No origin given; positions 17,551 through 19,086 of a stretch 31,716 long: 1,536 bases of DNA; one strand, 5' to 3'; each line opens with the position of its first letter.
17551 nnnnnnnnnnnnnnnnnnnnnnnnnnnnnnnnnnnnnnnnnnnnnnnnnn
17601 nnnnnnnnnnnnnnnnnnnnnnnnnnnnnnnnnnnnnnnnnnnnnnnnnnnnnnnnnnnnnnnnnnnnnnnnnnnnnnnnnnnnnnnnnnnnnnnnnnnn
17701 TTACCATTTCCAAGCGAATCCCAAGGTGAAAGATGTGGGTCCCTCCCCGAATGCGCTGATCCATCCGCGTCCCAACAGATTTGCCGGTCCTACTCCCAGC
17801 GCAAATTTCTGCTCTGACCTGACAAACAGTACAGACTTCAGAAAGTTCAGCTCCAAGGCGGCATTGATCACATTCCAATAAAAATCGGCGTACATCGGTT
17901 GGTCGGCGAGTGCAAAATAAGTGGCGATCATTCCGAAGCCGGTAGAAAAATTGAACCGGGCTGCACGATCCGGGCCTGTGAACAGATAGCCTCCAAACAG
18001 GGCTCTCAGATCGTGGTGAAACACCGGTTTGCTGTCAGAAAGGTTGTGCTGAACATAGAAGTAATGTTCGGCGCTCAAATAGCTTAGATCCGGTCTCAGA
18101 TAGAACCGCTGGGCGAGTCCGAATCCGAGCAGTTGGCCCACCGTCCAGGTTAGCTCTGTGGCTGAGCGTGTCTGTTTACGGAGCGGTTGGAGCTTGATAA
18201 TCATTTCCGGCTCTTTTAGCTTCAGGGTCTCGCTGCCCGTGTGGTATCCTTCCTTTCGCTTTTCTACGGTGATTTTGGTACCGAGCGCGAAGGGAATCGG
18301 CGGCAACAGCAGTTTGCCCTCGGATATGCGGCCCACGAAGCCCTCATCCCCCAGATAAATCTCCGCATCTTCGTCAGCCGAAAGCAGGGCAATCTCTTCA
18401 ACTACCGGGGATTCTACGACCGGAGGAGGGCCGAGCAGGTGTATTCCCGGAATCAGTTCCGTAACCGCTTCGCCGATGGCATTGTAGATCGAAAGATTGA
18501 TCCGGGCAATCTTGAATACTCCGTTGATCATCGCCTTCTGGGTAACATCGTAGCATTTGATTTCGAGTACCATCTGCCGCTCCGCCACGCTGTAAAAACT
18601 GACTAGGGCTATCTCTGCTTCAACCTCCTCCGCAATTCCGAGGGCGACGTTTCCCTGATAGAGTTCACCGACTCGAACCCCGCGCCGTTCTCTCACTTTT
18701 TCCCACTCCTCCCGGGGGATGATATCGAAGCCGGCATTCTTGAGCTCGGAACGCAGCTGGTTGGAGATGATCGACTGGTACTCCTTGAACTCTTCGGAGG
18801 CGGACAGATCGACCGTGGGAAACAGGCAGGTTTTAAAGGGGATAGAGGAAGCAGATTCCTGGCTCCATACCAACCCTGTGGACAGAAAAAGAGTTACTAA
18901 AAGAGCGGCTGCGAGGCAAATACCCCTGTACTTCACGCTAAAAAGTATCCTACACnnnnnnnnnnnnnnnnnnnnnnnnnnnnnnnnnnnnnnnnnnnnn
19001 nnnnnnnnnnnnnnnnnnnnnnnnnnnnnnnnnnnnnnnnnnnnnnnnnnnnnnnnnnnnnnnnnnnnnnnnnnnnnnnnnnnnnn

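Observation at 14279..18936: Tandemly duplicated (secreted barrel-like protein + lipoprotein) module forming a tight four-gene envelope operon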

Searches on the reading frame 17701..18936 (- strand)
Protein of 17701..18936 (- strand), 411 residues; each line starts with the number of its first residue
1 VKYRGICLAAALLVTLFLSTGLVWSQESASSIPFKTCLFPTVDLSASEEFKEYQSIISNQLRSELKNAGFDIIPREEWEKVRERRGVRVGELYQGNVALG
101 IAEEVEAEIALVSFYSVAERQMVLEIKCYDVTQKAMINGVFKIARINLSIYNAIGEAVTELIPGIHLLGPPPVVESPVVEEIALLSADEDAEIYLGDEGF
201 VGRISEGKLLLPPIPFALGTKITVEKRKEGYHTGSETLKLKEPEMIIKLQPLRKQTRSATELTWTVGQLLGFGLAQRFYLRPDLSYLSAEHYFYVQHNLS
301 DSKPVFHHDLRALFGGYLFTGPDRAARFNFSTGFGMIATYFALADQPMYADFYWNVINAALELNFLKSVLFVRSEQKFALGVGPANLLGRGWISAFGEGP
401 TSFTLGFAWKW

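Call 3: search_protein_families(library=pfam, proteins=[window:17701-18936:-], max_evalue=1)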
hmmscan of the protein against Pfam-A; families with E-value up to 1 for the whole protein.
window:17701-18936:- (411 aa): 0 families

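Call 4: search_protein_families(library=ncbifam, proteins=[window:17701-18936:-], max_evalue=1)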
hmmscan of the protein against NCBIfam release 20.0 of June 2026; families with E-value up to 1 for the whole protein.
window:17701-18936:- (411 aa): 0 families

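Call 11: find_homologous_proteins(query=window:17701-18936:-, max_evalue=0.001)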
Query window:17701-18936:- (411 aa): 75 proteins with E <= 0.001 among 8000 candidates.
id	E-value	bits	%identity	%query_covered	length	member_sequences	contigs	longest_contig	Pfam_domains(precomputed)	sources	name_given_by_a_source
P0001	2.2e-257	871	93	100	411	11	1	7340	-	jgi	-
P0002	3.9e-226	769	82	100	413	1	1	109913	-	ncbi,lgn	-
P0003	2.7e-222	756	80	100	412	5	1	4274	-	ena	-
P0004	8.7e-218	741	79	100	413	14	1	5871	-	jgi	-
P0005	5.2e-196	669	70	100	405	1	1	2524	-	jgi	jgi:hypothetical protein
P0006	9.1e-196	669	71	100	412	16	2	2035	-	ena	-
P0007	2.0e-195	667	71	100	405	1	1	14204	-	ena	-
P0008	2.1e-195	667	71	100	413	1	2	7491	-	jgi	jgi:hypothetical protein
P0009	6.4e-195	666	69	100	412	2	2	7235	-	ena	-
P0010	1.5e-194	665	70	100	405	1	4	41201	-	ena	-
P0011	1.7e-194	664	68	100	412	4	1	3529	-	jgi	-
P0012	3.7e-194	663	70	100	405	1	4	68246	-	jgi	-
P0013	1.4e-193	661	71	100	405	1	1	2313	-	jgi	jgi:hypothetical protein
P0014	4.8e-193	660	70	100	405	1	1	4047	-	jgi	-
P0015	1.4e-192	658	69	100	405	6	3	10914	-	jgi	-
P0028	1.7e-179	615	65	100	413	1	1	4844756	-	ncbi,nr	ncbi:MAG: hypothetical protein JSV89_04885 [Spirochaetaceae bacterium]|nr:MAG: hypothetical protein 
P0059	6.0e-114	399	46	97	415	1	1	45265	-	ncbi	-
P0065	1.9e-97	345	46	92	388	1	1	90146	-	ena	-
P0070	7.4e-90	320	41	94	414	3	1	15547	-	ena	-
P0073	2.3e-57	213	33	91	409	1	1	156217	-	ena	-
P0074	6.4e-38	149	34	74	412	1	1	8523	-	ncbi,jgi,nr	ncbi:MAG: hypothetical protein GVY29_04435 [Spirochaetes bacterium]|jgi:hypothetical protein|nr:hypo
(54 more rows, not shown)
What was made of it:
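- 17701..18936 (-): G1: secreted outer-membrane protein, 411 aa (signal peptide + LpoB/TolB-N-like domain + PEGA-like sandwich + 8-stranded barrel; ends in KW). 75 homologues (call 11).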

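Call 13: find_encoding_contigs(protein=P0028, flank=10000, max_places=2)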
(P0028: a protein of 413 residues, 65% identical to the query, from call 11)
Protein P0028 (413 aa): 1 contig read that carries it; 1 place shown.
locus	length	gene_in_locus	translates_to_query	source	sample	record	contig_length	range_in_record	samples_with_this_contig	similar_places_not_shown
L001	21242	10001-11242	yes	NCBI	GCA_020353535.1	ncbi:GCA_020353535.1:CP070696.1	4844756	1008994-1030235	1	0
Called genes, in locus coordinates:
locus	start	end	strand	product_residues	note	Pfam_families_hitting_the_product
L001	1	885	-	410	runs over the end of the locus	-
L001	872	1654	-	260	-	PF01208:URO-D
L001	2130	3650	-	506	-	PF00206:Lyase_1, PF14698:ASL_C2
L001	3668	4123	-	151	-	PF02502:LacAB_rpiB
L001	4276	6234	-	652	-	PF02730:AFOR_N, PF01314:AFOR_C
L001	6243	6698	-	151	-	PF13237:Fer4_10 (weak), PF13247:Fer4_11, PF12838:Fer4_7 (weak), PF13187:Fer4_9 (weak), PF12797:Fer4_2 (weak), PF13237:Fer4_10, PF00037:Fer4 (weak), PF12837:Fer4_6 (weak), +1 more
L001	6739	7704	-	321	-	PF10114:PocR, PF12833:HTH_18, PF00165:HTH_AraC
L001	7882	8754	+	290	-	PF02678:Pirin, PF05726:Pirin_C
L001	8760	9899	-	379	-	PF04015:DUF362, PF13187:Fer4_9 (faint), PF00037:Fer4 (faint), PF12797:Fer4_2 (faint), PF12837:Fer4_6 (faint), PF12838:Fer4_7 (weak), PF13237:Fer4_10, PF14697:Fer4_21 (weak)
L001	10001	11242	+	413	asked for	-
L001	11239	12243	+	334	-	-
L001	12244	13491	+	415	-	-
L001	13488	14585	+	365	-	-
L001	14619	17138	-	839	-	-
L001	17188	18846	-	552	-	PF00672:HAMP, PF00211:Guanylate_cyc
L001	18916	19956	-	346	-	PF00072:Response_reg, PF13487:HD_5, PF01966:HD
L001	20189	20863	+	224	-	PF04773:FecR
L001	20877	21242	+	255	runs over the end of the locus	-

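Call 14: find_encoding_contigs(protein=P0073, flank=10000, max_places=2)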
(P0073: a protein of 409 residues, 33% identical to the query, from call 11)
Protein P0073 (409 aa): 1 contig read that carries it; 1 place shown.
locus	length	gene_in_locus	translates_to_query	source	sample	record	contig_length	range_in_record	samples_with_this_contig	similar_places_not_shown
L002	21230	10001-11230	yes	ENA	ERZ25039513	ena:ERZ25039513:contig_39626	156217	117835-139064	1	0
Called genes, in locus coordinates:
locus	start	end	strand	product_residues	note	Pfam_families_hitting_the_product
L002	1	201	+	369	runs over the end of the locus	PF13371:TPR_9 (weak), PF13432:TPR_16, PF14559:TPR_19, PF13424:TPR_12, PF00515:TPR_1, PF07719:TPR_2 (weak), PF13414:TPR_11 (weak), PF03783:CsgG, +4 more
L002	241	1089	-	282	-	PF01416:PseudoU_synth_1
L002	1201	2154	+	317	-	PF00460:Flg_bb_rod (weak), PF22692:LlgE_F_G_D1, PF06429:Flg_bbr_C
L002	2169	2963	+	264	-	PF00460:Flg_bb_rod, PF22692:LlgE_F_G_D1, PF06429:Flg_bbr_C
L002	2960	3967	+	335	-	PF13144:ChapFlgA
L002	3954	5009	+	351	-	PF02119:FlgI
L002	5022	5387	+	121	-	PF10135:Rod-binding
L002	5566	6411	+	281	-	PF00140:Sigma70_r1_2, PF04542:Sigma70_r2, PF04539:Sigma70_r3, PF04545:Sigma70_r4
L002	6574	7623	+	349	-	PF04748:Polysacc_deac_2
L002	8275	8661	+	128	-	PF00814:TsaD, PF22521:HypF_C_2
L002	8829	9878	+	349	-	PF04455:Saccharop_dh_N (weak), PF21571:ArgZ-like_C_1st, PF21570:ArgZ-like_C_2nd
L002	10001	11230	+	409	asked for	-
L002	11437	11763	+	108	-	-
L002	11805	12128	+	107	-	-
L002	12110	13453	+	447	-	-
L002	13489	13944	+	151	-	-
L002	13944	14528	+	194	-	-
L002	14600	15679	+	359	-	PF14681:UPRTase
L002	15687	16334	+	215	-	-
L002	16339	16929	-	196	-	PF00440:TetR_N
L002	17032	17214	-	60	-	PF01116:F_bP_aldolase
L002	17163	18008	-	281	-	PF01116:F_bP_aldolase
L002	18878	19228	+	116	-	-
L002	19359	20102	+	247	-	PF04620:FlaA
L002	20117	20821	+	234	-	PF04620:FlaA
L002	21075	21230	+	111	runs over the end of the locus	-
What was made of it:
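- The most divergent locus, L002, lies between flagellar rod/P-ring genes and flaA genes (call 14).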

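Call 16: find_related_loci(query=A1, collection=genome_contigs, flank=8000)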
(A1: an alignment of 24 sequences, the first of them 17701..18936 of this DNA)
Query A1 (411 aa) in genome_contigs; peptide patterns used: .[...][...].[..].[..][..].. (x = any residue, [..] = any of these).
222 stretches matched a pattern; 5 encode a relative of the query (tblastn E <= 1e-3); 5 distinct loci.
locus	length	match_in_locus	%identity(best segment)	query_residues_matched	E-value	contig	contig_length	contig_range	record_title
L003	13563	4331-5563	93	1-411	0e+0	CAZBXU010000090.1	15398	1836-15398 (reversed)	MAG TPA_asm: uncultured Spirochaetaceae bacterium isolate SRP214966_co5_300 genome assembly, contig: NODE_3328_length_15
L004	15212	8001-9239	82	1-411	0e+0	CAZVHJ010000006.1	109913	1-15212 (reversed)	MAG TPA_asm: uncultured Spirochaetaceae bacterium isolate binchicken_co178_254 genome assembly, contig: NODE_350_length_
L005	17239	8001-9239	65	1-411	0e+0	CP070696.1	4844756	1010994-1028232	MAG: Spirochaetaceae bacterium isolate bin59 chromosome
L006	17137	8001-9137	65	34-411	1e-175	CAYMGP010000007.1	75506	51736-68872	MAG TPA_asm: uncultured Spirochaetaceae bacterium isolate SRP068000_co1_611 genome assembly, contig: NODE_228_length_755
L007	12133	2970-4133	66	25-411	5e-173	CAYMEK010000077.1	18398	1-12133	MAG TPA_asm: uncultured Spirochaetaceae bacterium isolate SRP323688_co1_278 genome assembly, contig: NODE_4961_length_18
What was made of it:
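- Tried and rejected: The genome-collection scan returned only 5 close relatives (call 16), so phyletic breadth beyond this Spirochaetaceae group could not be established.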

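Call 17: find_encoding_contigs(protein=P0059, flank=10000, max_places=1)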
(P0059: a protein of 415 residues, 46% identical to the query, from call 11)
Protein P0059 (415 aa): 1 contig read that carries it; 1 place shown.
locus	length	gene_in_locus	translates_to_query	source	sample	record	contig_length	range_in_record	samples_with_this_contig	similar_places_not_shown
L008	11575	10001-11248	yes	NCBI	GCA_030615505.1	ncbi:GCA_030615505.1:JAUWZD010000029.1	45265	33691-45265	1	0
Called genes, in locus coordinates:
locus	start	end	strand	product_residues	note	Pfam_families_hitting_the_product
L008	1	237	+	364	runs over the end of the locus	PF14336:GLUCM-like_C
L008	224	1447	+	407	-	PF02317:Octopine_DH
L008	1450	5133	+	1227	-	PF13941:MutL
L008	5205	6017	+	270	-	PF00202:Aminotran_3 (weak)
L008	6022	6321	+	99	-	PF27420:TP_0679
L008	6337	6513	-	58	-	-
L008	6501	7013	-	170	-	-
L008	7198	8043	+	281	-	PF11299:DUF3100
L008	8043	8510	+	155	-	-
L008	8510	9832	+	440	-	PF01546:Peptidase_M20, PF07687:M20_dimer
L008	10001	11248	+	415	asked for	-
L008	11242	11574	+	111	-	?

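Call 18: find_encoding_contigs(protein=P0065, flank=10000, max_places=1)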
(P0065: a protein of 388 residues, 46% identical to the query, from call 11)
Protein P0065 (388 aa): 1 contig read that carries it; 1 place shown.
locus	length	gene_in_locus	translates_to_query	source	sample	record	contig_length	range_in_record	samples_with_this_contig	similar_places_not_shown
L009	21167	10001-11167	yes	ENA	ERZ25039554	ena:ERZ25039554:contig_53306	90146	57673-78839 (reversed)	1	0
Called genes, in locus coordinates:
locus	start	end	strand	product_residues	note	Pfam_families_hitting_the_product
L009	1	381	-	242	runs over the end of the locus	-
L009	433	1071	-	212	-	-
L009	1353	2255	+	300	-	-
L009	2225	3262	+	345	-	PF00211:Guanylate_cyc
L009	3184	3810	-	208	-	-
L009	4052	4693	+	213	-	-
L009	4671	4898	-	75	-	-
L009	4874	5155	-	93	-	PF08308:PEGA (weak)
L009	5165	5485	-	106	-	-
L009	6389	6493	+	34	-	-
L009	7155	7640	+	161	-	-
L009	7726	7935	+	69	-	PF12838:Fer4_7 (faint), PF00037:Fer4 (weak)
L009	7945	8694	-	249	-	PF02585:PIG-L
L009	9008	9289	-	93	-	PF04015:DUF362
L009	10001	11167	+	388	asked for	-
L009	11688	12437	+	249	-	-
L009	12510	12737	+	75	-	-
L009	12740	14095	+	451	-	-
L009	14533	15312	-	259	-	PF00528:BPD_transp_1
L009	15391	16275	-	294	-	PF00528:BPD_transp_1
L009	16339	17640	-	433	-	PF01547:SBP_bac_1, PF13416:SBP_bac_8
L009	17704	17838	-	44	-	-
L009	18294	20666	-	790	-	-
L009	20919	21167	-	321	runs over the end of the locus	-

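Call 19: find_encoding_contigs(protein=P0070, flank=10000, max_places=1)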
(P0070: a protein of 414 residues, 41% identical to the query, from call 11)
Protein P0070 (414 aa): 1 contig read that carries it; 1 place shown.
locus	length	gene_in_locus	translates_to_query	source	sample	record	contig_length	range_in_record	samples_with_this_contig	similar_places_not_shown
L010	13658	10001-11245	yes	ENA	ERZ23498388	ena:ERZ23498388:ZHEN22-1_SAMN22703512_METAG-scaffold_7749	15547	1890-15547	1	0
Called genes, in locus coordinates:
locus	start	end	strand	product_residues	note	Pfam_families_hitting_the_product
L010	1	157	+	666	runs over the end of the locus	PF00596:Aldolase_II, PF00106:adh_short, PF13561:adh_short_C2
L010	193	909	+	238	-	PF01925:TauE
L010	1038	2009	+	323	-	PF01590:GAF, PF13185:GAF_2, PF13487:HD_5, PF01966:HD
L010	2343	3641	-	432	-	PF13387:Lnb_N, PF25221:5TMH_Lnb (weak)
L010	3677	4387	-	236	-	PF13367:PrsW-protease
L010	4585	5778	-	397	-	PF01232:Mannitol_dh, PF08125:Mannitol_dh_C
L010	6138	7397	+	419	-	PF13347:MFS_2, PF07690:MFS_1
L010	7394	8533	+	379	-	PF13480:Acetyltransf_6 (faint), PF00583:Acetyltransf_1 (weak)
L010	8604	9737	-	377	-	PF04015:DUF362, PF14697:Fer4_21 (faint), PF00037:Fer4 (faint), PF12797:Fer4_2 (faint), PF12837:Fer4_6 (faint), PF12838:Fer4_7 (weak), PF13237:Fer4_10 (weak)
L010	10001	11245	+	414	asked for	-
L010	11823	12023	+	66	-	-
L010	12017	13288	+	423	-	-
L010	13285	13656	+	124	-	?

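Call 20: find_encoding_contigs(protein=P0074, flank=10000, max_places=1)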
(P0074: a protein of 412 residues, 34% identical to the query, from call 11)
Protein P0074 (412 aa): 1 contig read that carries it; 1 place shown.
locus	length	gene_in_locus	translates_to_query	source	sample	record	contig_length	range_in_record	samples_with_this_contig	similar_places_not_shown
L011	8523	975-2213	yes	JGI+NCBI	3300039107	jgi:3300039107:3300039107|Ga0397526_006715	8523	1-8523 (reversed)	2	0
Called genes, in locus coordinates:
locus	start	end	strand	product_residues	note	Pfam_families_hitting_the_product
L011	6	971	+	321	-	PF00211:Guanylate_cyc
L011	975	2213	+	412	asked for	-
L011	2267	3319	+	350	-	-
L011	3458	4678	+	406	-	-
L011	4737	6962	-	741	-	-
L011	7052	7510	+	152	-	-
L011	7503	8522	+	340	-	?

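Call 37: predict_structure(alignment_id=A1)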
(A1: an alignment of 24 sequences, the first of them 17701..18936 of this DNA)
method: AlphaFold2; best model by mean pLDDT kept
length: 411 residues; sequences in the alignment: 24
mean_pLDDT: 82.4   pTM: 0.46
mean pLDDT of the five models: 82.4, 81.5, 81.3, 80.0, 77.9
residues with pLDDT >= 90: 142; 70-90: 207; 50-70: 44; < 50: 18
segments of 3 or more residues with pLDDT < 50: 21-31, 169-174
pLDDT, mean of each block of 10 residues (from residue 1): 62 66 36 78 86 88 86 91 89 88 90 90 90 83 84 84 61 55 91 88 93 79 91 89 88 88 79 90 89 80 85 86 80 92 85 90 90 88 82 63 84 90
secondary structure, 60 per line:
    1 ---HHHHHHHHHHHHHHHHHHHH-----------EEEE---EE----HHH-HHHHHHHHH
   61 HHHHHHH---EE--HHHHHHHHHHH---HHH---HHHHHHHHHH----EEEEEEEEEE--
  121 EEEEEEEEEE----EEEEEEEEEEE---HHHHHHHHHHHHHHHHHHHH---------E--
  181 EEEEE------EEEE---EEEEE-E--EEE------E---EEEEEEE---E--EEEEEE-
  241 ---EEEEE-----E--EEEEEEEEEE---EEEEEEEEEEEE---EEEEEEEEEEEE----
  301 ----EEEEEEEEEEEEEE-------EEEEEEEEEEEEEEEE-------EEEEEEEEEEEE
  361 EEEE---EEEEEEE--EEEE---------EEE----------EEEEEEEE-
elements in order: H4-23 E35-38 H52-67 H75-85 H95-104 E109-118 E121-130 E135-145 H149-168 E181-185 E192-195 E199-203 E208-210 E221-227 E234-239 E244-248 E257-266 E270-281 E285-296 E305-318 E326-341 E349-364 E368-374 E377-380 E390-392 E403-410
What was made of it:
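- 17701..18936 (-): AF2 model with pLDDT 82.4 (call 37).
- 18862..18936 (-): G1 signal peptide (residues 1-25; likely cleavage after VWS). Helix 4-23 and a low-pLDDT linker at 21-31 in the model (call 37).
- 18433..18834 (-): G1 alpha/beta periplasmic domain (residues 35-168), LpoB / GNA1162 / PelC / TolB-N-like fold. Secondary structure in call 37.
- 18193..18396 (-): G1 beta-sandwich (residues 181-248), PEGA-like. Seven short strands (call 37).
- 17704..18168 (-): G1 C-terminal 8-stranded outer-membrane beta-barrel (residues 257-411). Eight long strands (call 37).
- On 8-stranded OM beta-barrel (OmpA TM / OmpX / OMP_b-brl PF13505): For G1: the AF2 model has 8 long strands between residues 257 and 411 (call 37).
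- On LpoB: Only about 10 low-confidence residues precede the domain (call 37).
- G1 model: pLDDT 82.4, with eight long C-terminal strands (call 37).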
